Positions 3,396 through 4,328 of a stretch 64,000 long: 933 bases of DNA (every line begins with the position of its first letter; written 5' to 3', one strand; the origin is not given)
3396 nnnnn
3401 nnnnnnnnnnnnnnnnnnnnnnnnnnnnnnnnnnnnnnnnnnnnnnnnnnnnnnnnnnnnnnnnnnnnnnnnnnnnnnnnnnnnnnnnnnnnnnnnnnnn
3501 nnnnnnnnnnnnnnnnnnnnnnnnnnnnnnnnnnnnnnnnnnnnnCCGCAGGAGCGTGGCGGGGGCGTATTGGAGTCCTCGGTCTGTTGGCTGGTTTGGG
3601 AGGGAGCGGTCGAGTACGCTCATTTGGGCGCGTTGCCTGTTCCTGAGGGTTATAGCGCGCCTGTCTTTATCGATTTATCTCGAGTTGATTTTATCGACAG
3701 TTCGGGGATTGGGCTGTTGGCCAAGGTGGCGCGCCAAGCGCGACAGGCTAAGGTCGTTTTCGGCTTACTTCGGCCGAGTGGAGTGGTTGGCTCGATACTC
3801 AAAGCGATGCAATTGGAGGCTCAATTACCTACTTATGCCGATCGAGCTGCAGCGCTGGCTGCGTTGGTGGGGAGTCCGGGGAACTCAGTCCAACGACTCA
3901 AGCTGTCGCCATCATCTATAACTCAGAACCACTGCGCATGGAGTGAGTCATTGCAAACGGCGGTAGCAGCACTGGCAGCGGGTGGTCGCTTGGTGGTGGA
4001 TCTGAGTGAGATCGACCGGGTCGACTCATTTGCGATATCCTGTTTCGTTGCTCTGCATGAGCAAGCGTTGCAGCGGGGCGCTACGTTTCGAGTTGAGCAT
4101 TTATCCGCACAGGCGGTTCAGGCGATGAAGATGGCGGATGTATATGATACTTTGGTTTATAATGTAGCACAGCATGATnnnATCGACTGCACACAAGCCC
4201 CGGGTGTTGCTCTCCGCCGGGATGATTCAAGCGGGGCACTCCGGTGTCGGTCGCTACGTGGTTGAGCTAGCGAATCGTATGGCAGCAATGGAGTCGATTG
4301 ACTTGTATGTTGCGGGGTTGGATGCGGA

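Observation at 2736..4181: GT26 (WecG/TagA-type) glycosyltransferase covalently fused to two STAS domains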

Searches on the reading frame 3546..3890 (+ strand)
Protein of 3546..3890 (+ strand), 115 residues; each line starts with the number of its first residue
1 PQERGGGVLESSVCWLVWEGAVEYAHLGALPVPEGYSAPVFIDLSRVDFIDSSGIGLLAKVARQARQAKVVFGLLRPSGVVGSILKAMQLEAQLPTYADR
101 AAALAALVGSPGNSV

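Call 50: search_protein_families(library=pfam, proteins=[window:3546-3890:+], max_evalue=0.01)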
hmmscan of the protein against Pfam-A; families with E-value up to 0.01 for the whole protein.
window:3546-3890:+ (115 aa): 2 families
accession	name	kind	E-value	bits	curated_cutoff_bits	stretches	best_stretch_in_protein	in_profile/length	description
PF01740.26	STAS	-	2.2e-10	40.7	22.6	1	37-103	40-106/106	STAS domain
PF13466.11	STAS_2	-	4.7e-09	36.7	29.2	1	34-90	25-79/80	STAS domain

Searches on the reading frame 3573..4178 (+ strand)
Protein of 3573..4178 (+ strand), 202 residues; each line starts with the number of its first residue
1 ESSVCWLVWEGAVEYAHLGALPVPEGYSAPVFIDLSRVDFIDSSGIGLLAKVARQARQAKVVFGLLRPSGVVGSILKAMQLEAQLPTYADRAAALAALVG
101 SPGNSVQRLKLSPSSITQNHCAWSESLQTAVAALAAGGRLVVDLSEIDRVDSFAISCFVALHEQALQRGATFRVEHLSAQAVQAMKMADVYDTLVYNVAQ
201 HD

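Call 56: search_protein_representatives(protein=window:3573-4178:+)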
Query: 202 residues. Proteins with E-value up to 0.001 (for the whole library): 267; up to 1e-10: 22; up to 1e-30: 1. The best 150 are listed.
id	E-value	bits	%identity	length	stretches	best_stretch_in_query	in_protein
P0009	2.0e-32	128.9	42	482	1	7-195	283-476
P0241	2.9e-17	79.4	29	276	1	7-190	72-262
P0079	3.3e-17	79.3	49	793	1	6-94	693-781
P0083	3.8e-17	79.1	48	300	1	3-99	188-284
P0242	1.3e-16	77.3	49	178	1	7-99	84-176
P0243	7.6e-15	71.5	30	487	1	7-196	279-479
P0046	8.2e-14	68.2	47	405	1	7-102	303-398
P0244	1.4e-13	67.5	31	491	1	7-187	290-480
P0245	1.8e-13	67.1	30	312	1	6-177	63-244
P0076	2.4e-12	63.4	47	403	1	7-89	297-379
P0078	3.8e-12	62.7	29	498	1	7-187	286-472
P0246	3.9e-12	62.7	26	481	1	7-194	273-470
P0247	9.8e-12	61.4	28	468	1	7-178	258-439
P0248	1.2e-11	61.1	27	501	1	7-201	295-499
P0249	1.4e-11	60.9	27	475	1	7-195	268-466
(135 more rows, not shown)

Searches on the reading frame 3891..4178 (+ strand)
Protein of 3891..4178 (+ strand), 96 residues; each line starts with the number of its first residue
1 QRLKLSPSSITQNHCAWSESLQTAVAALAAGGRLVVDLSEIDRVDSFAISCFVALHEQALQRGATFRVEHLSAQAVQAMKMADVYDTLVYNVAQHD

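Call 50: search_protein_families(library=pfam, proteins=[window:3891-4178:+], max_evalue=0.01)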
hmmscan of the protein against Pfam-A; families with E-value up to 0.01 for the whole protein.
window:3891-4178:+ (96 aa): 2 families
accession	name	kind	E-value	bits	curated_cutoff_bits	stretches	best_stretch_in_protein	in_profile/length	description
PF13466.11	STAS_2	-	1.6e-11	44.6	29.2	1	21-82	15-77/80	STAS domain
PF01740.26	STAS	-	2e-06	27.9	22.6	1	18-88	24-97/106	STAS domain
